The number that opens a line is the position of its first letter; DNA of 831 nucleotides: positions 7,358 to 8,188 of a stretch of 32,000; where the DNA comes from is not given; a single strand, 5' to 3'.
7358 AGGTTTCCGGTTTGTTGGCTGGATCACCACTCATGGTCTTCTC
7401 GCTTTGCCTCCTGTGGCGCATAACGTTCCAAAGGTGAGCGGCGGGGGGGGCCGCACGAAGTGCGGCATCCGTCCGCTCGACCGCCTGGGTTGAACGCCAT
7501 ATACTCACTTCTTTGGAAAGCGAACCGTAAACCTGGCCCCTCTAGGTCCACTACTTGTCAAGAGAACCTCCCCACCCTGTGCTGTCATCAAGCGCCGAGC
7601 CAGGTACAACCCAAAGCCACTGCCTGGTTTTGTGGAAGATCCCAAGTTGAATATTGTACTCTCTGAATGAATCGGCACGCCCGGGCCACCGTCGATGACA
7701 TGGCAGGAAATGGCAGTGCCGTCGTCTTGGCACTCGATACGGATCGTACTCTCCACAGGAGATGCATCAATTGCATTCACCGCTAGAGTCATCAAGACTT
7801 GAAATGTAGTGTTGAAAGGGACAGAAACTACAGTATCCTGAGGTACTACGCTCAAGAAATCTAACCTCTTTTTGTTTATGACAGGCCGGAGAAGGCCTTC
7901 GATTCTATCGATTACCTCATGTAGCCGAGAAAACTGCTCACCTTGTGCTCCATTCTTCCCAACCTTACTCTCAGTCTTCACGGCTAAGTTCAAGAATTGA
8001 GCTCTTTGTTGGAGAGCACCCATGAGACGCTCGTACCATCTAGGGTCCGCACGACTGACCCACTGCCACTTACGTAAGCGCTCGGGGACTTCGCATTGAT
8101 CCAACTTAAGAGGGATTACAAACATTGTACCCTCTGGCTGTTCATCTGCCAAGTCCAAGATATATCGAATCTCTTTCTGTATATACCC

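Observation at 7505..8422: TIR domain fused directly to a histidine-kinase catalytic core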

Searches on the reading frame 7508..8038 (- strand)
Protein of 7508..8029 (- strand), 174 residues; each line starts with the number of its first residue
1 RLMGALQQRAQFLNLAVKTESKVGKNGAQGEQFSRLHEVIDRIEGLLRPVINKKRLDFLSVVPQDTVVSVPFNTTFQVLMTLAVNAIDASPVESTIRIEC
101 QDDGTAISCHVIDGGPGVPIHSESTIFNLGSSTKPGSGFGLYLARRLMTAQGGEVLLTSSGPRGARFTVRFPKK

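Call 11: find_homologous_proteins(query=window:7508-8029:-)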
Query seq(174 aa) (174 aa): 1 proteins with E <= 0.001 among 56 candidates.
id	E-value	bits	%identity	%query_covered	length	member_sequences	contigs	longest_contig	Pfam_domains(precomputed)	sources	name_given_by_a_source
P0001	5.1e-106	369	99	100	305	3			PF01582.26,PF02518.32,PF13676.12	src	-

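Call 20: search_protein_representatives(protein=window:7508-8005:-)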
Query: 166 residues. Proteins with E-value up to 0.001 (for the whole library): 71921; up to 1e-10: 648; up to 1e-30: 0. The best 150 are listed.
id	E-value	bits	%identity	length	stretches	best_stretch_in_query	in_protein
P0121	3.2e-24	101.8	28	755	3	34-166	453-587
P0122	3.4e-24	101.7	42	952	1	20-165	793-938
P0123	8.9e-24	100.3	32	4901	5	42-163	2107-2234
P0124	1.2e-22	96.6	32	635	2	53-165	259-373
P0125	1.5e-22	96.4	33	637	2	27-164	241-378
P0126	2.5e-22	95.6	35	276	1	4-165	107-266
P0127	5.7e-22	94.5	31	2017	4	53-165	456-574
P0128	1.0e-21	93.6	33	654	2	7-164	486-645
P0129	1.2e-21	93.4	43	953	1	38-165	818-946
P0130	7.0e-21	90.9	41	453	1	28-166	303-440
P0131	1.7e-20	89.7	32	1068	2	28-159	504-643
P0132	3.6e-20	88.6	37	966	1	22-165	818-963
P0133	1.2e-19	86.9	37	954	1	28-165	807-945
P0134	1.6e-19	86.5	41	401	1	26-165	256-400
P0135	2.9e-19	85.6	34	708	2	24-165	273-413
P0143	3.1e-18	82.3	39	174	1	40-165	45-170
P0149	1.6e-17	80.1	37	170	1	22-164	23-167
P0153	4.2e-17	78.6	41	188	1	57-165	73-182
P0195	6.5e-15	71.5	35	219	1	26-165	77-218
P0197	7.1e-15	71.4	37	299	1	27-164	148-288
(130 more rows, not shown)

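Call 22: search_protein_families(library=pfam, proteins=[P0122, P0126, P0130, P0134, P0143, P0149, P0153, P0195, P0197], max_evalue=0.001)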
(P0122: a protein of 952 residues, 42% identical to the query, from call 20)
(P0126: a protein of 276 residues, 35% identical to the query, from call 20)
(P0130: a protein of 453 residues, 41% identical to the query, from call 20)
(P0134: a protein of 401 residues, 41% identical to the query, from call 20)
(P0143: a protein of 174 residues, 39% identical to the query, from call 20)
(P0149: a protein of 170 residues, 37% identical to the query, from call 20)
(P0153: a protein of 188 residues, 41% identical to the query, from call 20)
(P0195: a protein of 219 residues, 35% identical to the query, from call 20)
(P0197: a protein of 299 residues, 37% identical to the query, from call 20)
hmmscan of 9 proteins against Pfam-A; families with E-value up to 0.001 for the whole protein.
P0122 (952 aa): 5 families
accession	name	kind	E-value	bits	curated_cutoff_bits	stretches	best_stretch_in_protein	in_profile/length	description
PF02518.31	HATPase_c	-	1.8e-15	57.8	26.4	1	840-938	6-109/111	Histidine kinase-, DNA gyrase B-, and HSP90-like ATPase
PF01590.32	GAF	-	3.3e-07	31.3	22.4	1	289-416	9-130/133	GAF domain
PF13185.12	GAF_2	-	1.2e-06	29.2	28.6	1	289-420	11-136/136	GAF domain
PF13581.12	HATPase_c_2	-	0.0004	20.8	27.4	1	858-931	53-122/127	Histidine kinase-like ATPase domain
PF13589.12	HATPase_c_3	-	0.00075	20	25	0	841-899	4-62/137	Histidine kinase-, DNA gyrase B-, and HSP90-like ATPase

P0126 (276 aa): 4 families
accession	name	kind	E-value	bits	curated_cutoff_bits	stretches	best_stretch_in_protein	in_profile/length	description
PF02518.31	HATPase_c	-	2.4e-18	67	26.4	1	167-267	6-110/111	Histidine kinase-, DNA gyrase B-, and HSP90-like ATPase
PF13676.11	TIR_2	-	7.1e-17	62.5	28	1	2-90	26-110/122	TIR domain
PF01582.25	TIR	-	9.4e-05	22.7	21.3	1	4-76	33-103/179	TIR domain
PF13581.12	HATPase_c_2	-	0.00011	22.7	27.4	1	168-239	33-107/127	Histidine kinase-like ATPase domain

P0130 (453 aa): 1 family
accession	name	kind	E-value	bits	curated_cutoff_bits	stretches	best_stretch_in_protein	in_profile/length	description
PF02518.31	HATPase_c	-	3.6e-16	60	26.4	1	342-440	6-110/111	Histidine kinase-, DNA gyrase B-, and HSP90-like ATPase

P0134 (401 aa): 2 families
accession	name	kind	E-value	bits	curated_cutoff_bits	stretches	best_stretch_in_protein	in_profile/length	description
PF02518.31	HATPase_c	-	7.7e-16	58.9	26.4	1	298-400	7-109/111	Histidine kinase-, DNA gyrase B-, and HSP90-like ATPase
PF13581.12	HATPase_c_2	-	0.00073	20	27.4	0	297-374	32-108/127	Histidine kinase-like ATPase domain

P0143 (174 aa): 2 families
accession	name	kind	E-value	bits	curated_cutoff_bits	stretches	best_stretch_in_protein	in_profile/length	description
PF02518.31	HATPase_c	-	4.2e-14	53.3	26.4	1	75-171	9-110/111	Histidine kinase-, DNA gyrase B-, and HSP90-like ATPase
PF13581.12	HATPase_c_2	-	0.00013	22.4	27.4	1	75-144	39-107/127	Histidine kinase-like ATPase domain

P0149 (170 aa): 2 families
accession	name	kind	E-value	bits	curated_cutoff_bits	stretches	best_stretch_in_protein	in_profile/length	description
PF02518.31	HATPase_c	-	4.9e-29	101.5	26.4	1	63-169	2-110/111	Histidine kinase-, DNA gyrase B-, and HSP90-like ATPase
PF13581.12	HATPase_c_2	-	5e-05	23.8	27.4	1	69-144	34-110/127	Histidine kinase-like ATPase domain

P0153 (188 aa): 2 families
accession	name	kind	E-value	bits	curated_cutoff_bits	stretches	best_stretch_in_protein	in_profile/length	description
PF02518.31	HATPase_c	-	5.7e-18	65.8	26.4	1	84-183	7-110/111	Histidine kinase-, DNA gyrase B-, and HSP90-like ATPase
PF14501.12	HATPase_c_5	-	0.00093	19.5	22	0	85-171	8-93/102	GHKL domain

P0195 (219 aa): 1 family
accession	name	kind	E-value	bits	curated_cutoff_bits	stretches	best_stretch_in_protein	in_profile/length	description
PF02518.31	HATPase_c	-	4.5e-18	66.1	26.4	1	119-218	7-109/111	Histidine kinase-, DNA gyrase B-, and HSP90-like ATPase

P0197 (299 aa): 3 families
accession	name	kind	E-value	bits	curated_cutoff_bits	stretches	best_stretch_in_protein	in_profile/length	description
PF02518.31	HATPase_c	-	2.3e-20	73.5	26.4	1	187-290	4-110/111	Histidine kinase-, DNA gyrase B-, and HSP90-like ATPase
PF00512.31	HisKA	-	3.2e-05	24.3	26.9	1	72-134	4-58/66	His Kinase A (phospho-acceptor) domain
PF13589.12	HATPase_c_3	-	0.0004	20.9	25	1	190-250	4-62/137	Histidine kinase-, DNA gyrase B-, and HSP90-like ATPase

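Call 31: find_encoding_contigs(protein=P0126, flank=6000)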
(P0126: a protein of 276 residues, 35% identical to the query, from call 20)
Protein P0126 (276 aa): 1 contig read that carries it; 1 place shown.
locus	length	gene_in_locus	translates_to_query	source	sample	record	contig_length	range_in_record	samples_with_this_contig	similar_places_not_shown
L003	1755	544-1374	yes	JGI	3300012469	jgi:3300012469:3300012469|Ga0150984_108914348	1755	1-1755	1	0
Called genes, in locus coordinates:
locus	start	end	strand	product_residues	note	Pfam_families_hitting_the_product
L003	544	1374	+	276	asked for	PF13676:TIR_2, PF02518:HATPase_c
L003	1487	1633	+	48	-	-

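Call 40: find_related_loci(query=A3, collection=genome_contigs, flank=6000)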
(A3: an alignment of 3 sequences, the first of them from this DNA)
Query A3 (177 aa) in genome_contigs; peptide patterns used: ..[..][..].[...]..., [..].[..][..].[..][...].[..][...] (x = any residue, [..] = any of these).
41 stretches matched a pattern; 10 encode a relative of the query (tblastn E <= 1e-3); 10 distinct loci.
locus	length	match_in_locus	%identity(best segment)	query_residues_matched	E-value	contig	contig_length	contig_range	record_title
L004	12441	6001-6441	29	35-176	1e-13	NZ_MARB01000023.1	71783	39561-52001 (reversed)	Candidatus Thiodiazotropha endolucinida strain COS CODIS_contig000023, whole genome shotgun sequence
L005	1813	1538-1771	34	52-130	5e-10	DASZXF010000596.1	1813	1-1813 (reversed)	MAG TPA_asm: Ktedonobacteraceae bacterium isolate SMAG_U6176 k141_191317, whole genome shotgun sequence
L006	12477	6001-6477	26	32-175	2e-9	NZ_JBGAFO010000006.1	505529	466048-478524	MAG: Prosthecobacter sp. isolate MAG_MBR_H125.48 MBRH125-48_opera_contig_113, whole genome shotgun sequence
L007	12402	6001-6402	28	51-175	3e-9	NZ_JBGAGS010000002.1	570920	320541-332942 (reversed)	MAG: Prosthecobacter sp. isolate MAG_MBR_H125.70 MBRH125-70_opera_contig_84, whole genome shotgun sequence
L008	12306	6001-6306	32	80-175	4e-8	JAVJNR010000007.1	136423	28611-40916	MAG: Leptospiraceae bacterium isolate A1-SPW-03 k141_38384, whole genome shotgun sequence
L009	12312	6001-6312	30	80-175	5e-8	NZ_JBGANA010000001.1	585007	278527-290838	MAG: Prosthecobacter sp. isolate MAG_AAO_H125.6 AAOH125-6_opera_contig_40, whole genome shotgun sequence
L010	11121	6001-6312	29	80-175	5e-9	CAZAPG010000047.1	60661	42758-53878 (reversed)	MAG TPA_asm: uncultured Caldilineaceae bacterium isolate binchicken_co350_69 genome assembly, contig: NODE_760_length_60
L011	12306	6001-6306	31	80-175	1e-7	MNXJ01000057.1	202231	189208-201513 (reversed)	MAG: Anaerolineae bacterium CG2_30_57_67 cg2_3.0_scaffold_15_c, whole genome shotgun sequence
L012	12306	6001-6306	27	62-166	5e-6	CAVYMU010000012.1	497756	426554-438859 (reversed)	MAG: uncultured Acidimicrobiaceae bacterium isolate MFD05705.bin.2.92 genome assembly, contig: contig_8173, whole genome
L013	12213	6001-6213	35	110-176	5e-6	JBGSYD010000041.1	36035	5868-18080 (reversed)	MAG: Acidimicrobiia bacterium isolate JTS-RE82 k141_10777109, whole genome shotgun sequence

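Call 43: find_related_loci(query=A3, collection=metagenome_contigs, flank=6000)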
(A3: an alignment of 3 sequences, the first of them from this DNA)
Query A3 (177 aa) in metagenome_contigs; peptide patterns used: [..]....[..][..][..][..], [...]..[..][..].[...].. (x = any residue, [..] = any of these).
122 stretches matched a pattern; 2 encode a relative of the query (tblastn E <= 1e-3); 2 distinct loci.
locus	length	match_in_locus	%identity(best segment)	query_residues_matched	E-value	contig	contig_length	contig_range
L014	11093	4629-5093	27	39-175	2e-9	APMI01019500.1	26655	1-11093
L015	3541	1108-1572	26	39-175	9e-7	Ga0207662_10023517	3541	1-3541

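Call 58: find_encoding_contigs(protein=P0129, flank=5000, max_places=3)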
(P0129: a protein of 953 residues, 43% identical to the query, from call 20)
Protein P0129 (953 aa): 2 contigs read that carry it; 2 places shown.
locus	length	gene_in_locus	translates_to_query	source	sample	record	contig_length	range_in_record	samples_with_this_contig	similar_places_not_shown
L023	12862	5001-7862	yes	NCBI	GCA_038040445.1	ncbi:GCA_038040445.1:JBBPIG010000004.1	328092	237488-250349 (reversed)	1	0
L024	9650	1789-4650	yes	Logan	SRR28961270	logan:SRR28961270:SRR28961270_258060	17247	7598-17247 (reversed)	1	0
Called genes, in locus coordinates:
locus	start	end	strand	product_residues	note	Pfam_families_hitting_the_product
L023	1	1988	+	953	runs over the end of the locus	PF07517:SecA_DEAD, PF00270:DEAD (weak), PF01043:SecA_PP_bind, PF21090:P-loop_SecA, PF07516:SecA_SW, PF02810:SEC-C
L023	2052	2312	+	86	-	-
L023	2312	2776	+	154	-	PF01850:PIN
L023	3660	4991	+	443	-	PF00149:Metallophos (faint), PF12850:Metallophos_2 (faint)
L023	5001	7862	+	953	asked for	PF02518:HATPase_c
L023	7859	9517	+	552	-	PF00072:Response_reg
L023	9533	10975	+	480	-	-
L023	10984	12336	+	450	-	PF00158:Sigma54_activat, PF14532:Sigma54_activ_2, PF00004:AAA (faint), PF07728:AAA_5 (weak), PF25601:AAA_lid_14, PF02954:HTH_8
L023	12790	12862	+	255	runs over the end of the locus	-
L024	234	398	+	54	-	-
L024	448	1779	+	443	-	PF00149:Metallophos (faint), PF12850:Metallophos_2 (faint)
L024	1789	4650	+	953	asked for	PF02518:HATPase_c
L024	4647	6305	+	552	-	PF00072:Response_reg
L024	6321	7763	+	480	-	-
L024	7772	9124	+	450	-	PF00158:Sigma54_activat, PF14532:Sigma54_activ_2, PF00004:AAA (faint), PF07728:AAA_5 (weak), PF25601:AAA_lid_14, PF02954:HTH_8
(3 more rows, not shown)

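Call 59: find_encoding_contigs(protein=P0122, flank=5000, max_places=3)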
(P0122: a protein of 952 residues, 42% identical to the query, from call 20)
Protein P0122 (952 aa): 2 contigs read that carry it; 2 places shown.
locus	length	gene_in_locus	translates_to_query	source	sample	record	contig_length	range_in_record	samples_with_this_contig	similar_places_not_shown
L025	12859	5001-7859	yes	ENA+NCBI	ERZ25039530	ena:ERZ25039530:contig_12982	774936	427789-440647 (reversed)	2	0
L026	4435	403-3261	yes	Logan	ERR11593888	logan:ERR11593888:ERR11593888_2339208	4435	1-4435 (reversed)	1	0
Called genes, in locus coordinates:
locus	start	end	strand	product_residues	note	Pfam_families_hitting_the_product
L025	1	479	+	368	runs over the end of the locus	PF00127:Copper-bind, PF00041:fn3 (weak)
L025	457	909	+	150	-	-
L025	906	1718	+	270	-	PF19089:DUF5777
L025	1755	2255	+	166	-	-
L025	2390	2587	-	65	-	-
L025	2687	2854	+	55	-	-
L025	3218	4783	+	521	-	PF13701:DDE_Tnp_1_4, PF01609:DDE_Tnp_1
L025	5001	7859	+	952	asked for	PF01590:GAF (weak), PF13185:GAF_2 (weak), PF02518:HATPase_c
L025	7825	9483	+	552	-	PF00072:Response_reg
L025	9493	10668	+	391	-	-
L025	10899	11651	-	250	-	PF01695:IstB_IS21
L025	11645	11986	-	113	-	-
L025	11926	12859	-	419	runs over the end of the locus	PF00665:rve (weak), PF22483:Mu-transpos_C_2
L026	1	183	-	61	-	?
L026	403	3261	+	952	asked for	PF01590:GAF (weak), PF13185:GAF_2 (weak), PF02518:HATPase_c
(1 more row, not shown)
